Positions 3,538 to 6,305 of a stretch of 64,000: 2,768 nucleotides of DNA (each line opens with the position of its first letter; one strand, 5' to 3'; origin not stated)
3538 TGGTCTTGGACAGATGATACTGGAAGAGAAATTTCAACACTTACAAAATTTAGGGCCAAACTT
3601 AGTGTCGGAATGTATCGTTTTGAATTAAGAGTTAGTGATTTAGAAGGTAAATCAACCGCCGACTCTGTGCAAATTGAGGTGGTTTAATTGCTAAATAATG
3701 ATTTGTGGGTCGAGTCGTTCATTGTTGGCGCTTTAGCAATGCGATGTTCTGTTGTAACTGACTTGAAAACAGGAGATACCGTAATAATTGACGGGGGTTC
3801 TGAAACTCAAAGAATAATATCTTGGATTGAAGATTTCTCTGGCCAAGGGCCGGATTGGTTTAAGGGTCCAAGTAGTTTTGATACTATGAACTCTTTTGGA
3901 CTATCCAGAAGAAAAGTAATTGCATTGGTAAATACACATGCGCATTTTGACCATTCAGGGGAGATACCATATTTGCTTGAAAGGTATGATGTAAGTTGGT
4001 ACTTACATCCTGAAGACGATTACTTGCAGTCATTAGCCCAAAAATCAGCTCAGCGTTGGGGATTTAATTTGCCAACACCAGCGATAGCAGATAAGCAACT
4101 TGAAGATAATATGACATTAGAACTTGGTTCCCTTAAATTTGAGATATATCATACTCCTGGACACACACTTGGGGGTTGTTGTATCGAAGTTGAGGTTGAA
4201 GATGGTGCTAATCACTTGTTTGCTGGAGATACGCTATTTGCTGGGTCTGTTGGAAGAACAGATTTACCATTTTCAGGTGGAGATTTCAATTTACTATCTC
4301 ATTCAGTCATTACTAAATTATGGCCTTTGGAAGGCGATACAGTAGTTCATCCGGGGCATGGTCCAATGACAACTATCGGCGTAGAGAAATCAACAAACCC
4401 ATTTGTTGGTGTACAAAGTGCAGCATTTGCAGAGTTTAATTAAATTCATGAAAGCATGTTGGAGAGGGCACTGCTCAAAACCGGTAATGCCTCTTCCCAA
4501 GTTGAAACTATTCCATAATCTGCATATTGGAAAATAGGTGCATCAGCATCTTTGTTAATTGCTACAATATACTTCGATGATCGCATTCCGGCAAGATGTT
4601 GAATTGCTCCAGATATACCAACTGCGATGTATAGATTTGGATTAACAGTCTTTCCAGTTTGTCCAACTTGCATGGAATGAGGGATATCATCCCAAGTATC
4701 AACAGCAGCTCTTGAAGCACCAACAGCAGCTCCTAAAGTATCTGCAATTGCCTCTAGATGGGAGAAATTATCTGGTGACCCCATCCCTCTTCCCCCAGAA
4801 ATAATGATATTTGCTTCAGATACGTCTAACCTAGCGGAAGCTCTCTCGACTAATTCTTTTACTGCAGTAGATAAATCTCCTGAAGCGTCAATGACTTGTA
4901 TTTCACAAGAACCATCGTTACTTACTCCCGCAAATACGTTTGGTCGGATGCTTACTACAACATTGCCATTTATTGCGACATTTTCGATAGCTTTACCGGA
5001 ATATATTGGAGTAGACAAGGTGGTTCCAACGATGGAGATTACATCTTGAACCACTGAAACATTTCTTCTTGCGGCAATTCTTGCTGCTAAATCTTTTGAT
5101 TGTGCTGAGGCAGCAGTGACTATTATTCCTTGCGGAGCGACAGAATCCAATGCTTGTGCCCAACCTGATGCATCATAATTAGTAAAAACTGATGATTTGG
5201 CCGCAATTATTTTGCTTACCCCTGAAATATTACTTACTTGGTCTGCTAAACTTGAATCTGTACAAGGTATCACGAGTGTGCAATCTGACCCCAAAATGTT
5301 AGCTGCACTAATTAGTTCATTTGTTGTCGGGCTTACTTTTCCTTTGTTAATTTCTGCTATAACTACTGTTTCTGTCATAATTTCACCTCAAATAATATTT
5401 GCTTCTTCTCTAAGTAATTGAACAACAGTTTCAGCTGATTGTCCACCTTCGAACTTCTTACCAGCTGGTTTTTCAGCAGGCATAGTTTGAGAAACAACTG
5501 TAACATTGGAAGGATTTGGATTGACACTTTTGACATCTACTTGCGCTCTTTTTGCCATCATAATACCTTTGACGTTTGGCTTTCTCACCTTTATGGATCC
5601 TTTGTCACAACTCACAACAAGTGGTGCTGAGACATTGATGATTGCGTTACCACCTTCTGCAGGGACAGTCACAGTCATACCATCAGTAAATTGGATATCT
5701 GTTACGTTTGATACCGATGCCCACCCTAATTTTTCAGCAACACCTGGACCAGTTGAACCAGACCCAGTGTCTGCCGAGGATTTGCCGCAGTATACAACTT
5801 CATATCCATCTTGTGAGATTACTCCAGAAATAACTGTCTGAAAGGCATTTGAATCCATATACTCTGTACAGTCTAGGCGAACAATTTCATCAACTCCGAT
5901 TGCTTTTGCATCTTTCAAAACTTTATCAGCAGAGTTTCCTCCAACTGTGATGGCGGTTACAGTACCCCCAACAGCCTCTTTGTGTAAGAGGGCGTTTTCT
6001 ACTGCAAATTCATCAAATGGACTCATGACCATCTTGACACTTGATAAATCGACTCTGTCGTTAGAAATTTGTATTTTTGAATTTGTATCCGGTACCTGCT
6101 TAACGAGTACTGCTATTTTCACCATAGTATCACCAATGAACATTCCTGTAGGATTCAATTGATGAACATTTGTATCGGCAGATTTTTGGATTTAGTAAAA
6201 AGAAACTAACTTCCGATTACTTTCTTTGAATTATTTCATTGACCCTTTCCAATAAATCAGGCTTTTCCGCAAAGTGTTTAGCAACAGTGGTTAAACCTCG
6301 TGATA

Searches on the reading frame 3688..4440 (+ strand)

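Call 97: search_protein_families(library=pfam, proteins=[window:3688-4440:+], max_evalue=0.0001)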
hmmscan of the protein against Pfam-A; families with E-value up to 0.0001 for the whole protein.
window:3688-4440:+ (251 aa): 1 family
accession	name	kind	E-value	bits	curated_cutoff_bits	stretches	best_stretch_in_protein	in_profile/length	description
PF00753.33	Lactamase_B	-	2e-26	93.6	22.7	1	20-224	8-196/196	Metallo-beta-lactamase superfamily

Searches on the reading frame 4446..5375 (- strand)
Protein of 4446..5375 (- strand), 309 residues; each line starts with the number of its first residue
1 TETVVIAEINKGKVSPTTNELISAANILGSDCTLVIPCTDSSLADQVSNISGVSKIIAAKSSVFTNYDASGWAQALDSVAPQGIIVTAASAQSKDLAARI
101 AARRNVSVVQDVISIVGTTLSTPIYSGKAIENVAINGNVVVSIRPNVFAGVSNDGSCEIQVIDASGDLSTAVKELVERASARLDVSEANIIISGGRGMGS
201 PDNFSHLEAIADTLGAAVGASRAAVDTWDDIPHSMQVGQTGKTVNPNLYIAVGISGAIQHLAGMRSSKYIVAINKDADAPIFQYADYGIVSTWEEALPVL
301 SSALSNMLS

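Call 97: search_protein_families(library=pfam, proteins=[window:4446-5375:-], max_evalue=0.0001)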
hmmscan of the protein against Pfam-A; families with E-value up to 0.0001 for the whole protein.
window:4446-5375:- (309 aa): 2 families
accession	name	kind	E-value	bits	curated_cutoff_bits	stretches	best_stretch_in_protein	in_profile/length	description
PF00766.25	ETF_alpha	-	9.7e-33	112.4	27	1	184-265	1-81/81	Electron transfer flavoprotein FAD-binding domain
PF01012.27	ETF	-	7.5e-23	81.7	26.7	1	4-165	2-179/181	Electron transfer flavoprotein domain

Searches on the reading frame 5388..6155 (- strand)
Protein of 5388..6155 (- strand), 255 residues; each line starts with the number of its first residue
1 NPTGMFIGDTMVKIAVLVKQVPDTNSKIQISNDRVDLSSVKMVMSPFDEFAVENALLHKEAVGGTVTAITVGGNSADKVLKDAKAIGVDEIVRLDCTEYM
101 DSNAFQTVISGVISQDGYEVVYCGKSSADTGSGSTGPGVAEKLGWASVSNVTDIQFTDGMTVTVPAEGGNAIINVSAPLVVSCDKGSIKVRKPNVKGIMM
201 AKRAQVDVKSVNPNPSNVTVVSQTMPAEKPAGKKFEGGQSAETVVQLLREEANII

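Call 97: search_protein_families(library=pfam, proteins=[window:5388-6155:-], max_evalue=0.0001)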
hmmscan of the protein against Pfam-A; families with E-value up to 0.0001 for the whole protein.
window:5388-6155:- (255 aa): 1 family
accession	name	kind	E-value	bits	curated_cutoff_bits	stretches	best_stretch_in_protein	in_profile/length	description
PF01012.27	ETF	-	1.1e-31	110.5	26.7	1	39-211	8-178/181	Electron transfer flavoprotein domain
